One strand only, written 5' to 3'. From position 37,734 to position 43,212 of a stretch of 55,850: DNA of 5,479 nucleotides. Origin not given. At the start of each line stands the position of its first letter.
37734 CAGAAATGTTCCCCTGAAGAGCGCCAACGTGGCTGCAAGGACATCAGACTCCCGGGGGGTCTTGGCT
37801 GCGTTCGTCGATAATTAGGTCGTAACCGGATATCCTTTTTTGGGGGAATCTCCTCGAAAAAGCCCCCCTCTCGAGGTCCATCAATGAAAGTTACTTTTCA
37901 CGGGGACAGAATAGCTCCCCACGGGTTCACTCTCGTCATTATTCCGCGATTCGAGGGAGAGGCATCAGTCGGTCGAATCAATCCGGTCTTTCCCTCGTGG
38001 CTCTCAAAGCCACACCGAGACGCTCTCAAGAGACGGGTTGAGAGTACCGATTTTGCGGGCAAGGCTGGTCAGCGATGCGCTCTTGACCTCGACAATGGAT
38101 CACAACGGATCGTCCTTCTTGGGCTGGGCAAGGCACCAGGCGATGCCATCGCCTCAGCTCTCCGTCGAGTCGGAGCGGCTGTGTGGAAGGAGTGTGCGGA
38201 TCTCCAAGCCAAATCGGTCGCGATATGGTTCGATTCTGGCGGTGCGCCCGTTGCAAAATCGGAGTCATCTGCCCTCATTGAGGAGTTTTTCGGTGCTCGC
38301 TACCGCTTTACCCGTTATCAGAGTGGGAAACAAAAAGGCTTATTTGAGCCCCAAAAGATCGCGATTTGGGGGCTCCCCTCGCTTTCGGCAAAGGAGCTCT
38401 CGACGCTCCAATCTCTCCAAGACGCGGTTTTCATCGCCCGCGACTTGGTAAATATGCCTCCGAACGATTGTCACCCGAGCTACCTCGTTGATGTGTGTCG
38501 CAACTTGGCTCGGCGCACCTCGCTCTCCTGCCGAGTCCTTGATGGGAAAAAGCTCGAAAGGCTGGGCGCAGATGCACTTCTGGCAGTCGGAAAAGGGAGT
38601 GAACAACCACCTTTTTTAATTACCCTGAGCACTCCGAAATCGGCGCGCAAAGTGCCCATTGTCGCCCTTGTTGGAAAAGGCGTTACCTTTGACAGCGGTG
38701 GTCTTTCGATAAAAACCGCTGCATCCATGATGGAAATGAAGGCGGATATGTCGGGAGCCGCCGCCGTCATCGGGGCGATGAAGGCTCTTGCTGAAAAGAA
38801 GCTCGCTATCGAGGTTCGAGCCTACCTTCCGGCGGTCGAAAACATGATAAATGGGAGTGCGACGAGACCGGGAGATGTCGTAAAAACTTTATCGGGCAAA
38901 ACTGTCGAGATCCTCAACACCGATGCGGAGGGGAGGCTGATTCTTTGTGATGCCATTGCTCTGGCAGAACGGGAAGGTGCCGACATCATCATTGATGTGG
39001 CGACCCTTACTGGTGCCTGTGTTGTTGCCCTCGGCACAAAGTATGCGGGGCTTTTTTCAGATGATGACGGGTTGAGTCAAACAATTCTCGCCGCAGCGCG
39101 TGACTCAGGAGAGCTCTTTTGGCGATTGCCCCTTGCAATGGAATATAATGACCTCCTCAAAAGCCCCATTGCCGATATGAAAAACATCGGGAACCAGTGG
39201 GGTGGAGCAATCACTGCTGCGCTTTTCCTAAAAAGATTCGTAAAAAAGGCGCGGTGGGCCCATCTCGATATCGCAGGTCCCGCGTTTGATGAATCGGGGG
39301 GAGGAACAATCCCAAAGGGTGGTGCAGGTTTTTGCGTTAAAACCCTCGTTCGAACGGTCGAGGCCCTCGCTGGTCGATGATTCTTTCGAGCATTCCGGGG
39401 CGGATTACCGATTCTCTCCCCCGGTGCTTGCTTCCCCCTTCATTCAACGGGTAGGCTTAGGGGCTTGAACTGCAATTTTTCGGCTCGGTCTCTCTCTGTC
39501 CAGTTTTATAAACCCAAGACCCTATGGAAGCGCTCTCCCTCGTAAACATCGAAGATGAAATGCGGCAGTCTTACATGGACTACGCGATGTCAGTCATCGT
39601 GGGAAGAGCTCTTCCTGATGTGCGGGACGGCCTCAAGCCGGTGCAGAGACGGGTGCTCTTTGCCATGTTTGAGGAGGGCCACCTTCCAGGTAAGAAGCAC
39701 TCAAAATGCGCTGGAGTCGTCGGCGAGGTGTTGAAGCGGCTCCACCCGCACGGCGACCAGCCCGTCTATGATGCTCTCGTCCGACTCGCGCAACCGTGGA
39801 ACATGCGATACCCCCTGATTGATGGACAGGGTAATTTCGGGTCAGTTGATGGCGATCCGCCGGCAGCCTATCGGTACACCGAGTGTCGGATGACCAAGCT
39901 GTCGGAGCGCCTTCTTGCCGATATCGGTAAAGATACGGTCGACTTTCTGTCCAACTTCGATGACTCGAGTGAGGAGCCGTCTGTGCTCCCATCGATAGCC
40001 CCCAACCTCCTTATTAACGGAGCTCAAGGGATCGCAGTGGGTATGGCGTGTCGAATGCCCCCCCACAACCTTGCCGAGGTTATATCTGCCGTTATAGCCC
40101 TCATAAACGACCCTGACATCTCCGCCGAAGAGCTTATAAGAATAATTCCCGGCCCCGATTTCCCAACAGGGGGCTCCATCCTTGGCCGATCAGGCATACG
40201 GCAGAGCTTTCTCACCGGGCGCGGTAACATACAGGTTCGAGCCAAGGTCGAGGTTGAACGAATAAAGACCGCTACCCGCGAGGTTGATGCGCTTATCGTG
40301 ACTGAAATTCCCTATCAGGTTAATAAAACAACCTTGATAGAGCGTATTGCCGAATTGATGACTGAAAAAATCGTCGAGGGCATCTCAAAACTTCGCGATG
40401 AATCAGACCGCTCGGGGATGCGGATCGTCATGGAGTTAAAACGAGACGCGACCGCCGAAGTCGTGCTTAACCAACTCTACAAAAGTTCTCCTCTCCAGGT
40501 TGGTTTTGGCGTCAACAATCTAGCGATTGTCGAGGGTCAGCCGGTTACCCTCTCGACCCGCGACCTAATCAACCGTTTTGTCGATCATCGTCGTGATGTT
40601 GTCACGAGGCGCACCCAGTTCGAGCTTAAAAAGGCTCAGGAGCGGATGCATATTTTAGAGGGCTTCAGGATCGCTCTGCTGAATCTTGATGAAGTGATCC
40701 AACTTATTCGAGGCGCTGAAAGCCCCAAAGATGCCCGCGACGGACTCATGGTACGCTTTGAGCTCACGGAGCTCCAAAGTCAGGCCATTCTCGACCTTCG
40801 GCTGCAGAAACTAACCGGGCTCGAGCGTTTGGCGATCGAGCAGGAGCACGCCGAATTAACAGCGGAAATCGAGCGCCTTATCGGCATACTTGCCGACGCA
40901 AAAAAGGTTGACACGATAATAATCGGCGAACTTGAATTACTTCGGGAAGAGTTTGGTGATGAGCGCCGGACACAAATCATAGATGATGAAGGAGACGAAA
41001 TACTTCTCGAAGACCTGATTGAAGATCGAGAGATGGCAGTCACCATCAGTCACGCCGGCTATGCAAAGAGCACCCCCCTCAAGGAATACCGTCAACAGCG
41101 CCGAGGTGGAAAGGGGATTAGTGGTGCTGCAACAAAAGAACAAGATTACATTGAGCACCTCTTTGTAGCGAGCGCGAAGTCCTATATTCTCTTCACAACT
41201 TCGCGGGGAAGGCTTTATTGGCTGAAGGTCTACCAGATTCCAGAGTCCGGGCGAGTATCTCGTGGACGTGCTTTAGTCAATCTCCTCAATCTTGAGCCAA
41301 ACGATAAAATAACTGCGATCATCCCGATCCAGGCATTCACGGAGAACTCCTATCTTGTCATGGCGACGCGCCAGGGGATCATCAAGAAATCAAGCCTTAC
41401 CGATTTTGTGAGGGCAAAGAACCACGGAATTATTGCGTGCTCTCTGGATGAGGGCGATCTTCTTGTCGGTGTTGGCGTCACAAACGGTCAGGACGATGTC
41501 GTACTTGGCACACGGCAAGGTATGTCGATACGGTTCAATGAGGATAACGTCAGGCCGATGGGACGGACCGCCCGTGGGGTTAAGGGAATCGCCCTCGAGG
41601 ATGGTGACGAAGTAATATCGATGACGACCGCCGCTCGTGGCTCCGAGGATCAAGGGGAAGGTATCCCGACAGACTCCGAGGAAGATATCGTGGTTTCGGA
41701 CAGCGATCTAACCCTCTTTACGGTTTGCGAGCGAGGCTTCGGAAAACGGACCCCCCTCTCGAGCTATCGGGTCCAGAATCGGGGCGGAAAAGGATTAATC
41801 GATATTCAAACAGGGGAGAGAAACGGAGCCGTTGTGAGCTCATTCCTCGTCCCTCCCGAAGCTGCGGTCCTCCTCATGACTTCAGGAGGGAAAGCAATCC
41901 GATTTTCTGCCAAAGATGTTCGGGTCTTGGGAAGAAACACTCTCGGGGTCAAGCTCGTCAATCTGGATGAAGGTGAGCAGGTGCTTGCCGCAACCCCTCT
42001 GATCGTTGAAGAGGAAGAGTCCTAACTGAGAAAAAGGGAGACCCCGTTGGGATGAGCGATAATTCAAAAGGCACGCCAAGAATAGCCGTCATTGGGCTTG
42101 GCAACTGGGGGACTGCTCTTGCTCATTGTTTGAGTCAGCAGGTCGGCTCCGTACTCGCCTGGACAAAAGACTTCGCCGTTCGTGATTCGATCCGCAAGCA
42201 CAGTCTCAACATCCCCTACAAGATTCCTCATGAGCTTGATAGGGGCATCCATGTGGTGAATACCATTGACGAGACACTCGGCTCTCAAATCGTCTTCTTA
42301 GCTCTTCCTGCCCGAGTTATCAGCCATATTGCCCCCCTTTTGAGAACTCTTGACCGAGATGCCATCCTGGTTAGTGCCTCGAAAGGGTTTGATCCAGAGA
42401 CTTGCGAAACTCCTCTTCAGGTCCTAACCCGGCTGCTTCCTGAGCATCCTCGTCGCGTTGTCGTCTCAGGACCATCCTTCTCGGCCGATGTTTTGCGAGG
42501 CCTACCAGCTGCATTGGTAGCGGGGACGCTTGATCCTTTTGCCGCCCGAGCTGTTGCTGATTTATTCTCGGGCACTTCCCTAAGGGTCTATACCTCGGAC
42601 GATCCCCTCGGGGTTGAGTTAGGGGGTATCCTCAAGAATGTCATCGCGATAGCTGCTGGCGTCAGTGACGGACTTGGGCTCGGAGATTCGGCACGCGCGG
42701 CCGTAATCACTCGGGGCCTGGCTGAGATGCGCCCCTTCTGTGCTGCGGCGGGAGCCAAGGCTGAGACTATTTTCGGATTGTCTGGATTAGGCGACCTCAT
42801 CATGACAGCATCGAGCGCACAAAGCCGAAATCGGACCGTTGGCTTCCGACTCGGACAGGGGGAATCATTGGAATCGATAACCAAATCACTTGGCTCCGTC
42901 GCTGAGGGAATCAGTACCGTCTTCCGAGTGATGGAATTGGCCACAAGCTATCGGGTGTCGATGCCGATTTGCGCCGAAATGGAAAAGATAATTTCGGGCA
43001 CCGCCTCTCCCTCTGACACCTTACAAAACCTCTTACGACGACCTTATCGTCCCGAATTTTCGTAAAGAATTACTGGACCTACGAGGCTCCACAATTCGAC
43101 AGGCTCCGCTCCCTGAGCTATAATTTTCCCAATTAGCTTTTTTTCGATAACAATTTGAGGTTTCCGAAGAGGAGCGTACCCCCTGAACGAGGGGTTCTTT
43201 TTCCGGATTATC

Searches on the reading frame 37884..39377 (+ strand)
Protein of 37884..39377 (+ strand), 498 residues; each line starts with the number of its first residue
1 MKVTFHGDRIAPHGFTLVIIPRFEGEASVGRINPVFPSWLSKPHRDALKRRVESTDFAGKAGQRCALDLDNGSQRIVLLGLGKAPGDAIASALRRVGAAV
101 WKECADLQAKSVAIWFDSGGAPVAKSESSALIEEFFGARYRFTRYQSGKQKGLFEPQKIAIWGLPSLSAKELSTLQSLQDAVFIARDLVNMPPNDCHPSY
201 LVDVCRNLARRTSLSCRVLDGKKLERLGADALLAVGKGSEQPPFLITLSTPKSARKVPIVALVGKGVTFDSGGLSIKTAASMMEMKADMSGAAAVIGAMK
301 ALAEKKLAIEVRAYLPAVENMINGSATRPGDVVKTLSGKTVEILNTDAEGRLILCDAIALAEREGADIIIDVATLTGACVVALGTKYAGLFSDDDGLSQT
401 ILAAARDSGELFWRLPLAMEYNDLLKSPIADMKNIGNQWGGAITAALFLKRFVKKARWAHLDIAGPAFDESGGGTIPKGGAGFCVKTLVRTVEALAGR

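Call 69: search_protein_families(library=pfam, proteins=[window:37884-39377:+], max_evalue=0.00001)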
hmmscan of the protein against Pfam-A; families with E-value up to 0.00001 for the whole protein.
window:37884-39377:+ (498 aa): 2 families
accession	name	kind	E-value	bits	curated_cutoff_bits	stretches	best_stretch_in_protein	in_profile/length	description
PF00883.26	Peptidase_M17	-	6.9e-121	403.7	25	1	184-489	2-310/310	Cytosol aminopeptidase family, catalytic domain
PF02789.23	Peptidase_M17_N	-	2e-12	47.6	23.4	1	47-149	24-129/129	Cytosol aminopeptidase family, N-terminal domain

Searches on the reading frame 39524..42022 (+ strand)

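Call 69: search_protein_families(library=pfam, proteins=[window:39524-42022:+], max_evalue=0.00001)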
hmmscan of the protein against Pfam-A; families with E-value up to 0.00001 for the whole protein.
window:39524-42022:+ (833 aa): 2 families
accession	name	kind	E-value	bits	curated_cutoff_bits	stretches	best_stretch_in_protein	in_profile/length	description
PF00521.26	DNA_topoisoIV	-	1e-156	522.6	31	1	28-470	1-431/432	DNA gyrase/topoisomerase IV, subunit A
PF03989.18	DNA_gyraseA_C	-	2.3e-73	241.9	27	6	657-700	1-44/48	DNA gyrase C-terminal domain, beta-propeller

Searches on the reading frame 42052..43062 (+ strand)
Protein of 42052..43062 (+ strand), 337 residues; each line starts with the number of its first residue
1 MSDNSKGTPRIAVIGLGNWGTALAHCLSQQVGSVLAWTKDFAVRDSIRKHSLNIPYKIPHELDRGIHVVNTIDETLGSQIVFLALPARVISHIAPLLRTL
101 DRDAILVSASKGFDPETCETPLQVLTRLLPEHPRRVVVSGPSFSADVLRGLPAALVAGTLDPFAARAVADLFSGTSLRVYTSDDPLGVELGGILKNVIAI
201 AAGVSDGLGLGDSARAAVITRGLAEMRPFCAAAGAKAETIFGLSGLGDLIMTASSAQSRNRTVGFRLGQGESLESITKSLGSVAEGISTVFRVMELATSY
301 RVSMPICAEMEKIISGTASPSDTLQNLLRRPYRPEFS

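Call 69: search_protein_families(library=pfam, proteins=[window:42052-43062:+], max_evalue=0.00001)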
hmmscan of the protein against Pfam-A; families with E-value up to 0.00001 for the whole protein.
window:42052-43062:+ (337 aa): 3 families
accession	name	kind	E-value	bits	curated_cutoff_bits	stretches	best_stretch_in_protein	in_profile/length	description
PF07479.19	NAD_Gly3P_dh_C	-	1.1e-50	172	25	1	184-324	1-141/142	NAD-dependent glycerol-3-phosphate dehydrogenase C-terminus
PF01210.29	NAD_Gly3P_dh_N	-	2.3e-26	93.1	23.1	1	11-160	2-153/158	NAD-dependent glycerol-3-phosphate dehydrogenase N-terminus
PF20618.3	GPD_NAD_C_bact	-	4.2e-19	69.3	27.6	1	244-309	1-65/66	Bacterial GPD, NAD-dependent C-terminal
